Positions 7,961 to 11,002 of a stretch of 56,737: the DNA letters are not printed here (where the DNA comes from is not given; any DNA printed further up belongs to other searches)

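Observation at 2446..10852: TonB receptor - secreted SnoaL - TonB receptor - (SnoaL)2-DUF3604: candidate uncharacterised uptake and periplasmic processing module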

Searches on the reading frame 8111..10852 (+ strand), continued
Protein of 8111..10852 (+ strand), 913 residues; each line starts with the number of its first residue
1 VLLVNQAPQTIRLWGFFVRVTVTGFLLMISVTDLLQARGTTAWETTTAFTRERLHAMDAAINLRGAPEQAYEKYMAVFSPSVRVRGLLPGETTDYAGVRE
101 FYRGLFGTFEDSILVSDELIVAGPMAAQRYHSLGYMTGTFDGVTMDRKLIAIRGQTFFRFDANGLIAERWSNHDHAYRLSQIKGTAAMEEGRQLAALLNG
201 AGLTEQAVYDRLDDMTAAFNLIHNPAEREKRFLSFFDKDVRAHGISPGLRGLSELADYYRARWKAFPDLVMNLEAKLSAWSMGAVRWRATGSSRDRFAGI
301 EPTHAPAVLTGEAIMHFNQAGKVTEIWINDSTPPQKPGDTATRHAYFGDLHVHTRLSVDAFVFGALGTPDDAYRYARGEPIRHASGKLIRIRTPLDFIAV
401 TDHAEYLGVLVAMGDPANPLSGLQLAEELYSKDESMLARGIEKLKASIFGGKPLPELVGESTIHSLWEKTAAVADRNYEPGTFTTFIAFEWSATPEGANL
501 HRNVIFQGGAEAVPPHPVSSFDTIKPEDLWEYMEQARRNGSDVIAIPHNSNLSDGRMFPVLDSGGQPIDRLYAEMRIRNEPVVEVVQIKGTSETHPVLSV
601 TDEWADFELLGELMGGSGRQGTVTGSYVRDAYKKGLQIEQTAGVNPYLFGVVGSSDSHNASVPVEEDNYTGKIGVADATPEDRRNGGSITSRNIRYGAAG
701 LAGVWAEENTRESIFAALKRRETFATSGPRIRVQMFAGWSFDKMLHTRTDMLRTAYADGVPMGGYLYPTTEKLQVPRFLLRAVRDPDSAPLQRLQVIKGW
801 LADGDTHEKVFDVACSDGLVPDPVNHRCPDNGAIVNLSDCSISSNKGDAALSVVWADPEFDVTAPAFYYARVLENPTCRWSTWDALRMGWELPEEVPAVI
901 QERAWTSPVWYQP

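Call 41: find_encoding_contigs(protein=P0008, flank=10000, max_places=2)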
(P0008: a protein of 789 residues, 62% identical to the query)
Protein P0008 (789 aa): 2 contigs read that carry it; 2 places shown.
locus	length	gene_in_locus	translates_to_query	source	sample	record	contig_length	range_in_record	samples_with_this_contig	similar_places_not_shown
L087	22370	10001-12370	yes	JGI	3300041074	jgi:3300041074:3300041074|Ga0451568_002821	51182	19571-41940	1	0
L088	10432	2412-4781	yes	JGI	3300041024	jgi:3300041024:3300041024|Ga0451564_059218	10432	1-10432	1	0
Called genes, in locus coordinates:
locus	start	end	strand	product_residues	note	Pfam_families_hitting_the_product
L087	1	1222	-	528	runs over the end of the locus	PF00501:AMP-binding, PF13193:AMP-binding_C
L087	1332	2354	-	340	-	PF12833:HTH_18, PF00165:HTH_AraC (weak)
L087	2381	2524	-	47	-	-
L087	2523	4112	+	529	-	PF00732:GMC_oxred_N, PF00890:FAD_binding_2 (faint), PF01266:DAO (faint), PF05199:GMC_oxred_C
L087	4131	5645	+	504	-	PF00171:Aldedh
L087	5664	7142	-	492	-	PF01565:FAD_binding_4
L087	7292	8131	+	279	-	PF02668:TauD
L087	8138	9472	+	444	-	PF13347:MFS_2, PF07690:MFS_1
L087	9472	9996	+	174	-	PF07366:SnoaL (weak), PF12680:SnoaL_2, PF13577:SnoaL_4 (weak), PF14534:DUF4440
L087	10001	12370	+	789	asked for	PF00034:Cytochrom_C (weak), PF13442:Cytochrome_CBB3 (faint), PF00034:Cytochrom_C, PF12228:DUF3604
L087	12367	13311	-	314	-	PF10994:DUF2817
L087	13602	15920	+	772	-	PF07715:Plug, PF00593:TonB_dep_Rec_b-barrel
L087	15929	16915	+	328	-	PF07366:SnoaL, PF12680:SnoaL_2 (weak)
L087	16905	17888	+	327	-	PF02423:OCD_Mu_crystall, PF01488:Shikimate_DH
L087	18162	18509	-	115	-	PF01329:Pterin_4a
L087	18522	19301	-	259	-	PF00351:Biopterin_H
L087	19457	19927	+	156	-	PF13404:HTH_AsnC-type, PF13412:HTH_24, PF01047:MarR, PF01037:AsnC_trans_reg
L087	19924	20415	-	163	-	PF01047:MarR (weak), PF12840:HTH_20 (weak), PF13412:HTH_24, PF13404:HTH_AsnC-type, PF22451:NirdL-like_HTH (faint), PF01037:AsnC_trans_reg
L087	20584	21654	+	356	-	PF13669:Glyoxalase_4 (faint), PF14696:Glyoxalase_5, PF00903:Glyoxalase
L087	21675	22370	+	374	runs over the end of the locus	PF20510:HgmA_N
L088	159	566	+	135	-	PF02668:TauD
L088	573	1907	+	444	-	PF13347:MFS_2, PF07690:MFS_1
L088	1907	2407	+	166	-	PF14534:DUF4440, PF12680:SnoaL_2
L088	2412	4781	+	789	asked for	PF00034:Cytochrom_C (weak), PF13442:Cytochrome_CBB3 (faint), PF00034:Cytochrom_C, PF12228:DUF3604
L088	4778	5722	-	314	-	PF10994:DUF2817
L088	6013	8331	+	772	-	PF07715:Plug, PF00593:TonB_dep_Rec_b-barrel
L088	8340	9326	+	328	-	PF07366:SnoaL, PF12680:SnoaL_2 (weak)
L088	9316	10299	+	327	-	PF02423:OCD_Mu_crystall, PF01488:Shikimate_DH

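Call 54: search_protein_families(library=pfam, proteins=[L087:15929-16912:+, L087:9472-9993:+], max_evalue=10)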
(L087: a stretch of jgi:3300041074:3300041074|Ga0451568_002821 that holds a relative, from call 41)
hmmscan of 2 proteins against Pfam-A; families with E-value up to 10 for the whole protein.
L087:15929-16912:+ (328 aa): 2 families
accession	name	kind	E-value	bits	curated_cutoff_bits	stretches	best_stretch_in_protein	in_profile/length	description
PF07366.18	SnoaL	-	1e-20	74.3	28.4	2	222-317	20-115/126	SnoaL-like polyketide cyclase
PF12680.13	SnoaL_2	-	3.5e-14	53.7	27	2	219-315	14-102/102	SnoaL-like domain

L087:9472-9993:+ (174 aa): 6 families
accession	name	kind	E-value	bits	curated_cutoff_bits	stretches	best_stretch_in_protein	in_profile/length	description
PF12680.13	SnoaL_2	-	9.6e-12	45.8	27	1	44-130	1-77/102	SnoaL-like domain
PF14534.12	DUF4440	-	6.1e-11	43.1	25.2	1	45-155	6-107/107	Domain of unknown function (DUF4440)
PF07366.18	SnoaL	-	1.2e-06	28.8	28.4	1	44-137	4-94/126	SnoaL-like polyketide cyclase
PF13474.12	SnoaL_3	-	3.4e-05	24.6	22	1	45-155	6-111/121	SnoaL-like domain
PF13577.12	SnoaL_4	-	4.1e-05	24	24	1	45-155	14-122/126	SnoaL-like domain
PF02136.26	NTF2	-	0.16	12.9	21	1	43-87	5-49/116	Nuclear transport factor 2 (NTF2) domain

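Call 82: find_encoding_contigs(protein=P0009, flank=10000, max_places=3)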
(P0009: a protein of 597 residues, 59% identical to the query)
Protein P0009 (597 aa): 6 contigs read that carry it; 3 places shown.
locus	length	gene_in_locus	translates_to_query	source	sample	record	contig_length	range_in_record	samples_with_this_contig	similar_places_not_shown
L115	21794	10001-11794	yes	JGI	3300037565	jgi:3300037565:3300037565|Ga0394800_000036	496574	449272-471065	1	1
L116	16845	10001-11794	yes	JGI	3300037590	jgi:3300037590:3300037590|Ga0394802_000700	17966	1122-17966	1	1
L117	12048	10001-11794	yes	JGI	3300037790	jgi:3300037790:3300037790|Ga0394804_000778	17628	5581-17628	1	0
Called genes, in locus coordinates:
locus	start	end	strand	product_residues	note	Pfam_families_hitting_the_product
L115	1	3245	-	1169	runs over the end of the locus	PF01558:POR, PF20169:DUF6537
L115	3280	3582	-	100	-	-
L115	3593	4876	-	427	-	PF03137:OATP (faint), PF07690:MFS_1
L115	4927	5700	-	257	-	PF00106:adh_short, PF01370:Epimerase (weak), PF08659:KR, PF13561:adh_short_C2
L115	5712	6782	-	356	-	PF08240:ADH_N, PF00107:ADH_zinc_N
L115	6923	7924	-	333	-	PF12625:Arabinose_bd, PF12833:HTH_18, PF00165:HTH_AraC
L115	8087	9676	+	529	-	PF00884:Sulfatase, PF14707:Sulfatase_C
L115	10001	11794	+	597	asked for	PF12228:DUF3604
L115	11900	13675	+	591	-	PF00753:Lactamase_B, PF14863:Alkyl_sulf_dimr, PF14864:Alkyl_sulf_C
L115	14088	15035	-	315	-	PF02958:EcKL, PF01636:APH, PF07914:DUF1679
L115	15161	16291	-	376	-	-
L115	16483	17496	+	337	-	PF12625:Arabinose_bd, PF00165:HTH_AraC (faint), PF12833:HTH_18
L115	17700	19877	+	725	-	PF07715:Plug, PF00593:TonB_dep_Rec_b-barrel, PF14905:OMP_b-brl_3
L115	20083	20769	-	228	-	PF03695:UPF0149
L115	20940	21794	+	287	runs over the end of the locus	PF00296:Bac_luciferase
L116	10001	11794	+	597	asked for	PF12228:DUF3604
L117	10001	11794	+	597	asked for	PF12228:DUF3604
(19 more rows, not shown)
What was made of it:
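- The nearest stand-alone DUF3604 (59% identical) lies between an arylsulfatase and an SdsA-type alkylsulfatase (call 82).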

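Call 97: search_protein_families(library=pfam, alignment_id=A7, max_evalue=0.00001)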
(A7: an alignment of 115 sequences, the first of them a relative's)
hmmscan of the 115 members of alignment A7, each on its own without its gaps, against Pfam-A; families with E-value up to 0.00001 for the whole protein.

A. member 1, L005:8733-9959:+ (409 aa): 1 family
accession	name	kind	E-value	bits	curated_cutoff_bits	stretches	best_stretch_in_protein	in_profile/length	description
PF00067.27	p450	-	5.9e-25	88.4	22.8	1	212-381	234-434/462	Cytochrome P450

B. families by the number of members that match (of 115 scanned): 112 families (the first 25 are shown)
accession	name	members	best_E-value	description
PF13450.12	NAD_binding_8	5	4.5e-13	NAD(P)-binding Rossmann-like domain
PF13738.12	Pyr_redox_3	4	1.1e-17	Pyridine nucleotide-disulphide oxidoreductase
PF00743.25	FMO-like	4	1.1e-16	Flavin-binding monooxygenase-like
PF07690.21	MFS_1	3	1.3e-48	Major Facilitator Superfamily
PF07992.20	Pyr_redox_2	3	1.2e-08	Pyridine nucleotide-disulphide oxidoreductase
PF01266.30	DAO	3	1.3e-07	FAD dependent oxidoreductase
PF01070.24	FMN_dh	2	4.6e-126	FMN-dependent dehydrogenase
PF02826.25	2-Hacid_dh_C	2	2.2e-50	D-isomer specific 2-hydroxyacid dehydrogenase, NAD binding domain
PF03060.21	NMO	2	2e-47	Nitronate monooxygenase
PF01641.26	SelR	2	1.3e-39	SelR domain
PF07969.17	Amidohydro_3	2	2.7e-37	Amidohydrolase family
PF00582.32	Usp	2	2.4e-36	Universal stress protein family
PF00106.31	adh_short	2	1.7e-29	short chain dehydrogenase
PF00593.30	TonB_dep_Rec_b-barrel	2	2.8e-26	TonB dependent receptor-like, beta-barrel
PF00389.36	2-Hacid_dh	2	1.8e-21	D-isomer specific 2-hydroxyacid dehydrogenase, catalytic domain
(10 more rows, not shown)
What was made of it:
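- Tried and rejected: FMO-like appeared 4 times and other families 3 or fewer (call 97).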
